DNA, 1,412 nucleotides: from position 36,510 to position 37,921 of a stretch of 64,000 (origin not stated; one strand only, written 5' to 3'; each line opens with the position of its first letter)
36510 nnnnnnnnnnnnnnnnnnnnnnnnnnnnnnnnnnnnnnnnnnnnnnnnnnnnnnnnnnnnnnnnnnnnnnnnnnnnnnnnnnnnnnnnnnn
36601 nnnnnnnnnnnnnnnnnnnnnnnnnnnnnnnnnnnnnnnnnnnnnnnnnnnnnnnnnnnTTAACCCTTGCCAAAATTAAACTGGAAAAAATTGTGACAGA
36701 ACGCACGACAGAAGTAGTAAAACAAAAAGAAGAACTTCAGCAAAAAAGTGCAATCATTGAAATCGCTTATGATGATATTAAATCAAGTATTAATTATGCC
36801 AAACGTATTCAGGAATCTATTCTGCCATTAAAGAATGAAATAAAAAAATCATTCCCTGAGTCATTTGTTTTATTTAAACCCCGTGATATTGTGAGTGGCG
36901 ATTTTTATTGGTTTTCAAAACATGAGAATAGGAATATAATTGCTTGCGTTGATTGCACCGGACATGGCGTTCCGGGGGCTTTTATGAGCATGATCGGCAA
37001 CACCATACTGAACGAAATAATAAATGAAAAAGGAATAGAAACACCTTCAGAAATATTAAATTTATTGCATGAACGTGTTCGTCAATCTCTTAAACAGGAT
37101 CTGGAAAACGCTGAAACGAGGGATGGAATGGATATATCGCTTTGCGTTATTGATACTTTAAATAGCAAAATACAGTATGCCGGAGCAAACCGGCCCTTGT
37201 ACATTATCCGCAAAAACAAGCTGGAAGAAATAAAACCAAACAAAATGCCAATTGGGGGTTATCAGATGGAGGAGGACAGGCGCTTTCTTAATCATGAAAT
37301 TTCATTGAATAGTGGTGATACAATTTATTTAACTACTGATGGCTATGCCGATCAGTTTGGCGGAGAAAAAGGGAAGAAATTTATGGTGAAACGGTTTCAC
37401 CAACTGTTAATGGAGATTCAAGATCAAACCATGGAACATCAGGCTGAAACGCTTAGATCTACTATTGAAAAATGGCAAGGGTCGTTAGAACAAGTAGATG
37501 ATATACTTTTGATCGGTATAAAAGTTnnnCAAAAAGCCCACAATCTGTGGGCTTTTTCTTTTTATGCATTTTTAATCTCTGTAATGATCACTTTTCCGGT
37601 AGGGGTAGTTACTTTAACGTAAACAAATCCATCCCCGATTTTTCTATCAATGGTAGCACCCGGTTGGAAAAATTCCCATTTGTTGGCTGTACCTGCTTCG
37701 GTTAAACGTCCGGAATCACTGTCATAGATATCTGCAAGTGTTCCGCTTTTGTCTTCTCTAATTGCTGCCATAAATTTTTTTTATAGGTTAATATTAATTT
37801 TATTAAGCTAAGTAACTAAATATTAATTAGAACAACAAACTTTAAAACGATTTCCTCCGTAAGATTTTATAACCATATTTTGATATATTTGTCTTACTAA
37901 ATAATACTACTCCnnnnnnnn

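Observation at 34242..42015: Tandem triad of membrane-anchored PP2C/SpoIIE phosphatases with different periplasmic sensor domains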

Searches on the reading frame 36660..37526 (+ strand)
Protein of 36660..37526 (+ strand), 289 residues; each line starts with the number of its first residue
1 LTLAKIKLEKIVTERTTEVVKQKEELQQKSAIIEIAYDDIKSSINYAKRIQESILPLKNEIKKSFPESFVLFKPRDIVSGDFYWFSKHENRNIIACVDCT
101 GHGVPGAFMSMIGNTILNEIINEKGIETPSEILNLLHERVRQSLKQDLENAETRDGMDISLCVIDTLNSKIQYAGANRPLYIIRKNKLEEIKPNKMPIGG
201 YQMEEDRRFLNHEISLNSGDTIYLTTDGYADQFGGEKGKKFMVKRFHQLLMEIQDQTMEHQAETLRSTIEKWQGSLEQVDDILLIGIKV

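Call 11: search_solved_structures(query=window:36738-37526:+, max_evalue=0.01, show_alignments=3)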
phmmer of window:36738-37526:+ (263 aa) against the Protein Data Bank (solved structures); distinct sequences matched with E-value up to 0.01: 1.
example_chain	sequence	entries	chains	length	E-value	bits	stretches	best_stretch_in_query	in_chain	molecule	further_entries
6k4e_A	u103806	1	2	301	3.8e-41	144.4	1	10-261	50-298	Putative serine phosphatase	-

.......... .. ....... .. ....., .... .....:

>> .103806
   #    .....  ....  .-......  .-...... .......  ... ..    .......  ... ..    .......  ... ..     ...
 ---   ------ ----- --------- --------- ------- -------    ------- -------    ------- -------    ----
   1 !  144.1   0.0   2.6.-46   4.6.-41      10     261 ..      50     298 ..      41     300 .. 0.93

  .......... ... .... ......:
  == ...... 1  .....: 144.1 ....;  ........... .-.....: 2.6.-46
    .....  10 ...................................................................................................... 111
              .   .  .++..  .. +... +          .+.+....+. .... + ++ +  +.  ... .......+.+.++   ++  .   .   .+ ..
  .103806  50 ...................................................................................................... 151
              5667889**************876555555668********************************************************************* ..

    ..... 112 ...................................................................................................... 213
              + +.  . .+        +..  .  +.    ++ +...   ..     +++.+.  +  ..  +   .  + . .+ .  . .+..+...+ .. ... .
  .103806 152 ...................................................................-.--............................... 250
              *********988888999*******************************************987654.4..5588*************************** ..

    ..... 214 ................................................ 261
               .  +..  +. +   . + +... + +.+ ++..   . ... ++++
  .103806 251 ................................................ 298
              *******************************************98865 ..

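Call 33: search_dna_similar(query=window:36660-37526:+, collection=plasmids, mode=protein, max_rows=30, max_evalue=1e-10)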
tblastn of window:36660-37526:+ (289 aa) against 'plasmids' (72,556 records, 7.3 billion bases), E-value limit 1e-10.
Records with a match: 64; places in all: 73; records where one place covers at least 80% of the query: 64.
Best place of each record, by identity: <60% 64.
By first word of the organism name: Rhizobium 22; Paraburkholderia 8; Ensifer 8; Azospirillum 4; Chondrinema 3; Persicobacter 3; Burkholderia 3; Flammeovirga 2; Methylobacterium 2; Sinorhizobium 2; and 6 more.
By predicted mobility (MOB-suite, as given by PLSDB): non-mobilizable 56; conjugative 5; mobilizable 3.
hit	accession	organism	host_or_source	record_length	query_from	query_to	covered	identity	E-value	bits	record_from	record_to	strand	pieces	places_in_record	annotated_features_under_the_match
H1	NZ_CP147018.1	Bernardetia sp. Wsw4-3y2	Red alga,Red algae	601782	7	289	98%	44.7%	3e-71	245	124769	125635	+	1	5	two-component regulator propeller domain-containing protein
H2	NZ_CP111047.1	Chondrinema litorale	Seaweed,red alga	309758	1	289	100%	43.1%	1e-69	240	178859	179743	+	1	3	PAS domain S-box protein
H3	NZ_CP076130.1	Flammeovirga kamogawensis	single bacterial isolate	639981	12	288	96%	44.1%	8e-60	212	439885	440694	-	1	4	two-component regulator propeller domain-containing protein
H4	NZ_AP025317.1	Fulvitalea axinellae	-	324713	27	289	91%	41.1%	9e-67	232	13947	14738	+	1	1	YfiR/HmsC family protein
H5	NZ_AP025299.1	Persicobacter psychrovividus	-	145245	1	289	100%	36.3%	5e-52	189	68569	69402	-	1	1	SpoIIE family protein phosphatase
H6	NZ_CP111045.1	Chondrinema litorale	Seaweed,red alga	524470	19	289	94%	38.6%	1e-51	188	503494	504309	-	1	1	SpoIIE family protein phosphatase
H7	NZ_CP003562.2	Flammeovirga sp. MY04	coastal sediment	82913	29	286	89%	38.7%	7e-55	198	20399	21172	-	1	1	SpoIIE family protein phosphatase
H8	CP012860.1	Persicobacter sp. JZB09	cell culture,soil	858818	26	288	91%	37.6%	1e-56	202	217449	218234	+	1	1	record has no annotation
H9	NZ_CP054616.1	Azospirillum oryzae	cell culture,soil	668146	7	289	98%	34.6%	1e-44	168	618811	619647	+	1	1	SpoIIE family protein phosphatase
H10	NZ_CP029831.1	Azospirillum ramasamyi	single cell,Cow dung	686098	7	289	98%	33.7%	9e-44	166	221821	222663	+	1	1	SpoIIE family protein phosphatase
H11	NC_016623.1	Azospirillum lipoferum 4B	-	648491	7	289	98%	33.7%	2e-44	167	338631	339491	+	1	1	SpoIIE family protein phosphatase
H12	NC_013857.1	Azospirillum sp. B510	-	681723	7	289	98%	33.2%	8e-43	163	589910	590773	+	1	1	SpoIIE family protein phosphatase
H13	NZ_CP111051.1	Chondrinema litorale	Seaweed,red alga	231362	5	289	99%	32.0%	1e-33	136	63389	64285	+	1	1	PhnD/SsuA/transferrin family substrate-binding protein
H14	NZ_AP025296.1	Persicobacter psychrovividus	-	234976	31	288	89%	35.3%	1e-51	188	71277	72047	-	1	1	SpoIIE family protein phosphatase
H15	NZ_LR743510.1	Methylobacterium bullatum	-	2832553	15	288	95%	31.2%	2e-43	165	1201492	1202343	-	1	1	none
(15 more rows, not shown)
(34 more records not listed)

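Call 34: get_annotated_region(hit=H5, flank=8000)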
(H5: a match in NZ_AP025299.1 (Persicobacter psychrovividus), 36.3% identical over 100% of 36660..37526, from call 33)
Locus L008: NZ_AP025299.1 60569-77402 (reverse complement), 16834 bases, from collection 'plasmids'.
description: Persicobacter psychrovividus strain NBRC 101262 plasmid pPP7, complete sequence
organism: Persicobacter psychrovividus (NCBI taxid 387638)
taxonomy: Bacteria; Bacteroidota; Cytophagia; Cytophagales; Persicobacteraceae; Persicobacter; Persicobacter psychrovividus
host: -; source: -; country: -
typing (MOB-suite, as given by PLSDB): non-mobilizable
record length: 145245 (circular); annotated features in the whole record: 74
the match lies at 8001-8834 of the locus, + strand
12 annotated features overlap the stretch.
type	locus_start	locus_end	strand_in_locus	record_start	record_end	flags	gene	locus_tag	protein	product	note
CDS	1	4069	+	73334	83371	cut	-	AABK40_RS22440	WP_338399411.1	fibronectin type III domain-containing protein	-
CDS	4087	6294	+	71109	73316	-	-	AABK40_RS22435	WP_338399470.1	TonB-dependent receptor plug domain-containing protein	-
CDS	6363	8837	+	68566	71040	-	-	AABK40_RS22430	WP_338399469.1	SpoIIE family protein phosphatase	-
CDS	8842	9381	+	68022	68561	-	-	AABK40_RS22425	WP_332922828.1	SiaB family protein kinase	-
CDS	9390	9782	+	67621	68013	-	-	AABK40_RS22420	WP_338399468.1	DUF1987 domain-containing protein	-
CDS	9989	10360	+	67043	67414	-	-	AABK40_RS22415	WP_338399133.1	hypothetical protein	-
CDS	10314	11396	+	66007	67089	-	-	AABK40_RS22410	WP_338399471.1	IS3 family transposase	-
CDS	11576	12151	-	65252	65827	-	-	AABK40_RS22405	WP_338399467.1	DUF1788 domain-containing protein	-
CDS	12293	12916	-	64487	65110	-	-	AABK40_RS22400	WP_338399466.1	BrxA family protein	-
CDS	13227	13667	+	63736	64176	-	-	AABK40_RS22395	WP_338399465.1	hypothetical protein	-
CDS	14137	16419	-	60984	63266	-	-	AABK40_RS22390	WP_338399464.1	GH92 family glycosyl hydrolase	-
CDS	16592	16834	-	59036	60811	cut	-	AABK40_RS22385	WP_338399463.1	ATP-binding protein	-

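Call 35: get_annotated_region(hit=H7, flank=8000)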
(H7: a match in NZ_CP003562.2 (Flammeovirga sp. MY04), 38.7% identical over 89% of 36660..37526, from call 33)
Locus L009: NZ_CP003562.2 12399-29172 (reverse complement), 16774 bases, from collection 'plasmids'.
description: Flammeovirga sp. MY04 plasmid unnamed, complete sequence
organism: Flammeovirga sp. MY04 (NCBI taxid 1191459)
taxonomy: Bacteria; Bacteroidota; Cytophagia; Cytophagales; Flammeovirgaceae; Flammeovirga; Flammeovirga sp. MY04
host: -; source: coastal sediment; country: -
typing (MOB-suite, as given by PLSDB): non-mobilizable; replicon rep_cluster_706
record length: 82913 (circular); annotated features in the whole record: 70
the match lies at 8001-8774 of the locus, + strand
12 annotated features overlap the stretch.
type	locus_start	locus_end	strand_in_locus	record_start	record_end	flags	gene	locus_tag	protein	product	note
CDS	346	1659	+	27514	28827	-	-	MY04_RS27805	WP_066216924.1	replication initiation protein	GO:0006270 - DNA replication initiation [Evidence IEA]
CDS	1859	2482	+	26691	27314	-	-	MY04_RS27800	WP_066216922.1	Crp/Fnr family transcriptional regulator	GO:0006355 - regulation of DNA-templated transcription [Evidence IEA]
CDS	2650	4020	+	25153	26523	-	-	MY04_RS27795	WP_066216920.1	T9SS type A sorting domain-containing protein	-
CDS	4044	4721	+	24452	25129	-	-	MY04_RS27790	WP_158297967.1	hypothetical protein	-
CDS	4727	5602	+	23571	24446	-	-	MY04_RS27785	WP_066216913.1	alpha/beta hydrolase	-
CDS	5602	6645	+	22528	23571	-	-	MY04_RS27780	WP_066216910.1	hypothetical protein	-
CDS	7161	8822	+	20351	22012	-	-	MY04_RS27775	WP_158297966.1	SpoIIE family protein phosphatase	-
CDS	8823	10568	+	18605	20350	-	-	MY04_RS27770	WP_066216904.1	hypothetical protein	-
CDS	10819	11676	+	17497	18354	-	-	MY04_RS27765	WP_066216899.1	lysophospholipid acyltransferase family protein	-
CDS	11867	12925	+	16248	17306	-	-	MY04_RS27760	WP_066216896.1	hypothetical protein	-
CDS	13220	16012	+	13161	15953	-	-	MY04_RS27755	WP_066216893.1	M16 family metallopeptidase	-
CDS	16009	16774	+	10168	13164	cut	-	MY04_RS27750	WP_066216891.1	SusC/RagA family TonB-linked outer membrane protein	GO:0071702 - organic substance transport [Evidence IEA]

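Call 36: get_annotated_region(hit=H9, flank=6000)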
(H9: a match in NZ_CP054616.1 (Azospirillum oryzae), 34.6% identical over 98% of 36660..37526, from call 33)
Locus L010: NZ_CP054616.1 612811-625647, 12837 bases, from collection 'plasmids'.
description: Azospirillum oryzae strain KACC 14407 plasmid unnamed2, complete sequence
organism: Azospirillum oryzae (NCBI taxid 286727)
taxonomy: Bacteria; Pseudomonadota; Alphaproteobacteria; Rhodospirillales; Azospirillaceae; Azospirillum; Azospirillum oryzae
host: -; source: cell culture,soil; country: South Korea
typing (MOB-suite, as given by PLSDB): non-mobilizable
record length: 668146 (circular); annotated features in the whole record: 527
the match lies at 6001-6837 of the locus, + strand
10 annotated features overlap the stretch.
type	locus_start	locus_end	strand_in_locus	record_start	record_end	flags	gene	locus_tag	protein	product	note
CDS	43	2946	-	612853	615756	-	polA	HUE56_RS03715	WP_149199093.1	DNA polymerase I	GO:0006261 - DNA-templated DNA replication [Evidence IEA]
CDS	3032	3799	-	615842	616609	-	-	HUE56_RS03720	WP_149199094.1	response regulator transcription factor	GO:0000160 - phosphorelay signal transduction system [Evidence IEA]; GO:0006355 - regulation of DNA-templated ...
CDS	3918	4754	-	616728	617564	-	-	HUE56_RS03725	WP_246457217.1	transporter substrate-binding domain-containing protein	-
CDS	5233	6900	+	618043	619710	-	-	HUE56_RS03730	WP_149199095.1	SpoIIE family protein phosphatase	-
CDS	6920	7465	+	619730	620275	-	-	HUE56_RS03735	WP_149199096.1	SiaB family protein kinase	-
CDS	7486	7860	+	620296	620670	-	siaC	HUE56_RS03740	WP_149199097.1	biofilm regulation phosphoprotein SiaC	-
CDS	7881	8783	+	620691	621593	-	-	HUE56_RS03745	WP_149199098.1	HAMP domain-containing sensor histidine kinase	GO:0007165 - signal transduction [Evidence IEA]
CDS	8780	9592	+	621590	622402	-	-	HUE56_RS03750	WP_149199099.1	diguanylate cyclase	GO:0009966 - regulation of signal transduction [Evidence IEA]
CDS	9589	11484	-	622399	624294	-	-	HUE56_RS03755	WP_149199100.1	AI-2E family transporter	GO:1905887 - autoinducer AI-2 transmembrane transport [Evidence IEA]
CDS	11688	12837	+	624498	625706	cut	-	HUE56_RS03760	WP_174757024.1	MFS transporter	GO:0055085 - transmembrane transport [Evidence IEA]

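Call 37: get_annotated_region(hit=H14, flank=6000)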
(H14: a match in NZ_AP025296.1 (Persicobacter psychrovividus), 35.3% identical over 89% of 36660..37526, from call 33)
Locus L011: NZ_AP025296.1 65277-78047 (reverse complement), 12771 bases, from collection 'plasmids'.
description: Persicobacter psychrovividus strain NBRC 101262 plasmid pPP4, complete sequence
organism: Persicobacter psychrovividus (NCBI taxid 387638)
taxonomy: Bacteria; Bacteroidota; Cytophagia; Cytophagales; Persicobacteraceae; Persicobacter; Persicobacter psychrovividus
host: -; source: -; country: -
typing (MOB-suite, as given by PLSDB): non-mobilizable
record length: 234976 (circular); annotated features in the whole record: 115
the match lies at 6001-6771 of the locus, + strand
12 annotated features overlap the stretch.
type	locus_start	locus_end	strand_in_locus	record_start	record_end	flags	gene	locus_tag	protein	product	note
CDS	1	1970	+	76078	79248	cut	-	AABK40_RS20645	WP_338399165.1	PAS domain S-box protein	-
CDS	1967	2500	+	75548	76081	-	-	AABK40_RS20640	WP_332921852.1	chemotaxis protein CheW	GO:0006935 - chemotaxis [Evidence IEA]; GO:0007165 - signal transduction [Evidence IEA]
CDS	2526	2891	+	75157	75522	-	-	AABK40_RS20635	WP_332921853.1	response regulator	GO:0000160 - phosphorelay signal transduction system [Evidence IEA]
CDS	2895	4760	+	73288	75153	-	-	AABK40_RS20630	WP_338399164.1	chemotaxis protein CheA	GO:0006935 - chemotaxis [Evidence IEA]; GO:0007165 - signal transduction [Evidence IEA]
CDS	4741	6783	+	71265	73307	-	-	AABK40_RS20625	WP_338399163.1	SpoIIE family protein phosphatase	-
CDS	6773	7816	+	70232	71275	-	cheB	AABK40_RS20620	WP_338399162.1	chemotaxis-specific protein-glutamate methyltransferase CheB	GO:0006935 - chemotaxis [Evidence IEA]; GO:0000160 - phosphorelay signal transduction system [Evidence IEA]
CDS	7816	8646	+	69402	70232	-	-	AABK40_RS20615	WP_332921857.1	protein-glutamate O-methyltransferase CheR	GO:0032259 - methylation [Evidence IEA]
CDS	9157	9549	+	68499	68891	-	-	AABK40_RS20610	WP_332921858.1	hypothetical protein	-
CDS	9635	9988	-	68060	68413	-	-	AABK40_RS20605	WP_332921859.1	hypothetical protein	-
CDS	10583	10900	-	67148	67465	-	-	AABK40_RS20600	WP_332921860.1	hypothetical protein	-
CDS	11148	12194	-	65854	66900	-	-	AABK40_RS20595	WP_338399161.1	HAD family hydrolase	-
CDS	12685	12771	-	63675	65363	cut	-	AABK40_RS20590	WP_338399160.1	tetratricopeptide repeat protein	-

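Call 38: get_annotated_region(hit=H6, flank=6000)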
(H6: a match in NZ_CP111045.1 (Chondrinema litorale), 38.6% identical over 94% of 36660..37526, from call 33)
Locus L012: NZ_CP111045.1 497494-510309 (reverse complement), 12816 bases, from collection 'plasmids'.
description: Chondrinema litorale strain WSW3-B12 plasmid unnamed3, complete sequence
organism: Chondrinema litorale (NCBI taxid 2994555)
taxonomy: Bacteria; Bacteroidota; Cytophagia; Cytophagales; Flammeovirgaceae; Chondrinema; Chondrinema litorale
host: -; source: Seaweed,red alga; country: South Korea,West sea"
typing (MOB-suite, as given by PLSDB): non-mobilizable
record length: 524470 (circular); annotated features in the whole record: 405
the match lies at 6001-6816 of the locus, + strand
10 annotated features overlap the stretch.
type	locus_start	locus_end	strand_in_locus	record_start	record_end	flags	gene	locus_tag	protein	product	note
CDS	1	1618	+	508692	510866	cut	-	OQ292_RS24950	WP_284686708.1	alpha-glucuronidase family glycosyl hydrolase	GO:0045493 - xylan catabolic process [Evidence IEA]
CDS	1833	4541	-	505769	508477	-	-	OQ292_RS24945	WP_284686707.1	ATP-binding protein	-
CDS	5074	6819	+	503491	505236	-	-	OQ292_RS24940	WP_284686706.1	SpoIIE family protein phosphatase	-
CDS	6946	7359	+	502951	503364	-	-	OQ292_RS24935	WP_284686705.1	transcriptional regulator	-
CDS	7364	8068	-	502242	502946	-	-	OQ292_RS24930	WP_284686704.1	LuxR C-terminal-related transcriptional regulator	GO:0006355 - regulation of DNA-templated transcription [Evidence IEA]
CDS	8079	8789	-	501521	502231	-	-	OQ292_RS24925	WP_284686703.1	helix-turn-helix transcriptional regulator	GO:0006355 - regulation of DNA-templated transcription [Evidence IEA]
CDS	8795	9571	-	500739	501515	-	-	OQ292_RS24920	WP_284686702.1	alpha/beta hydrolase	-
CDS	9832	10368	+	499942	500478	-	-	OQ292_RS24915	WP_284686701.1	dihydrofolate reductase family protein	-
CDS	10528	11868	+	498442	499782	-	-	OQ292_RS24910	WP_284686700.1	amidohydrolase family protein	-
CDS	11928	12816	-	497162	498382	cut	-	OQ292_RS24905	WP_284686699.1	permease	-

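Call 39: get_annotated_region(hit=H1, flank=9000)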
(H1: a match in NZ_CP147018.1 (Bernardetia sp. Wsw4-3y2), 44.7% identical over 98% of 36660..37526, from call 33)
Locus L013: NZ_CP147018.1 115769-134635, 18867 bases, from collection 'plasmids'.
description: Bernardetia sp. Wsw4-3y2 plasmid plasmd1, complete sequence
organism: Bernardetia sp. Wsw4-3y2 (NCBI taxid 3127471)
taxonomy: Bacteria; Bacteroidota; Cytophagia; Cytophagales; Bernardetiaceae; Bernardetia; Bernardetia sp. Wsw4-3y2
host: -; source: Red alga,Red algae; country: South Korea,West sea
typing (MOB-suite, as given by PLSDB): non-mobilizable
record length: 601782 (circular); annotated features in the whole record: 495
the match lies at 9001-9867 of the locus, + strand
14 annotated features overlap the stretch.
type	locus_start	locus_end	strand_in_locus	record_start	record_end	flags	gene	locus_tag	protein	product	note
CDS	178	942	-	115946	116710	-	-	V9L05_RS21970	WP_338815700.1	CPBP family intramembrane glutamic endopeptidase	GO:0071586 - CAAX-box protein processing [Evidence IEA]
CDS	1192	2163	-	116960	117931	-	trpS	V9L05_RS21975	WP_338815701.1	tryptophan--tRNA ligase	GO:0006436 - tryptophanyl-tRNA aminoacylation [Evidence IEA]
CDS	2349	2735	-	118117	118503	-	-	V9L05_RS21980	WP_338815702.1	DUF2306 domain-containing protein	-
CDS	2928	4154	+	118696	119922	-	-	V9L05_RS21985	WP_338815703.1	ABC transporter substrate-binding protein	-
CDS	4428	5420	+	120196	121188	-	-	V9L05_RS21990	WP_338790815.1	acyl-ACP desaturase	-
CDS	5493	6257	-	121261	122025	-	-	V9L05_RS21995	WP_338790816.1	toxin-antitoxin system YwqK family antitoxin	-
CDS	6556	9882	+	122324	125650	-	-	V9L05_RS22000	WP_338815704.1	two-component regulator propeller domain-containing protein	-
CDS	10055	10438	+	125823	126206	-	-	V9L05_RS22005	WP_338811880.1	transposase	-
CDS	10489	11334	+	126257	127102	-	-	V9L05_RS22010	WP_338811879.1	IS3 family transposase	-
CDS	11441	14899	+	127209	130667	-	-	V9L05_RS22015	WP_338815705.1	PAS domain S-box protein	-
CDS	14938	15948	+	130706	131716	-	miaA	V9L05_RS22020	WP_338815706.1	tRNA (adenosine(37)-N6)-dimethylallyltransferase MiaA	GO:0006400 - tRNA modification [Evidence IEA]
CDS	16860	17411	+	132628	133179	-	-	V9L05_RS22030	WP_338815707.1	hypothetical protein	-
CDS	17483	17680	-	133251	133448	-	-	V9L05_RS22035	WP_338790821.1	hypothetical protein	-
CDS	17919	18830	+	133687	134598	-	-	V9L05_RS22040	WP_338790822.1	hypothetical protein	-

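Call 72: search_protein_representatives(protein=window:36660-37526:+)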
Query: 289 residues. Proteins with E-value up to 0.001 (for the whole library): 41586; up to 1e-10: 26841; up to 1e-30: 22330. The best 150 are listed.
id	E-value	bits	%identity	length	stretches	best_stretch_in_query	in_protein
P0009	4.0e-134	462.5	72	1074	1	1-289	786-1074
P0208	2.4e-125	433.7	71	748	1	24-289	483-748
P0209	2.7e-108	377.8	37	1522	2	9-289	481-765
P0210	7.2e-103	360.0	57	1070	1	3-288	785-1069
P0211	1.8e-100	352.2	59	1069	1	2-289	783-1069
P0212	5.5e-99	347.3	62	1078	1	5-289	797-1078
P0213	4.7e-98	344.3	61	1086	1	3-288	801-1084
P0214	1.6e-97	342.5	59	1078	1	2-288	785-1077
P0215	1.7e-97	342.4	54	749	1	3-289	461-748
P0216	7.0e-96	337.1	37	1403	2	17-289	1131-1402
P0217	1.9e-95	335.7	58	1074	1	14-288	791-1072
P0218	2.5e-95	335.3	59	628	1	22-288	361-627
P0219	4.2e-95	334.6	56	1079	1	3-288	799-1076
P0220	4.5e-95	334.5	56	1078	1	5-287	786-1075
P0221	5.0e-95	334.3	56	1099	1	4-289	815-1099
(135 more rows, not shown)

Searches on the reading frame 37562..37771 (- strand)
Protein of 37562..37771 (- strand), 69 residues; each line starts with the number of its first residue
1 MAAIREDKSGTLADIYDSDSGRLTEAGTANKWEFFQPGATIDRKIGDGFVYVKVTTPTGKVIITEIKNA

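Call 19: search_protein_families(library=pfam, proteins=[window:37562-37771:-], max_evalue=0.01)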
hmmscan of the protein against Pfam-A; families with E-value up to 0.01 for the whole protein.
window:37562-37771:- (69 aa): 0 families
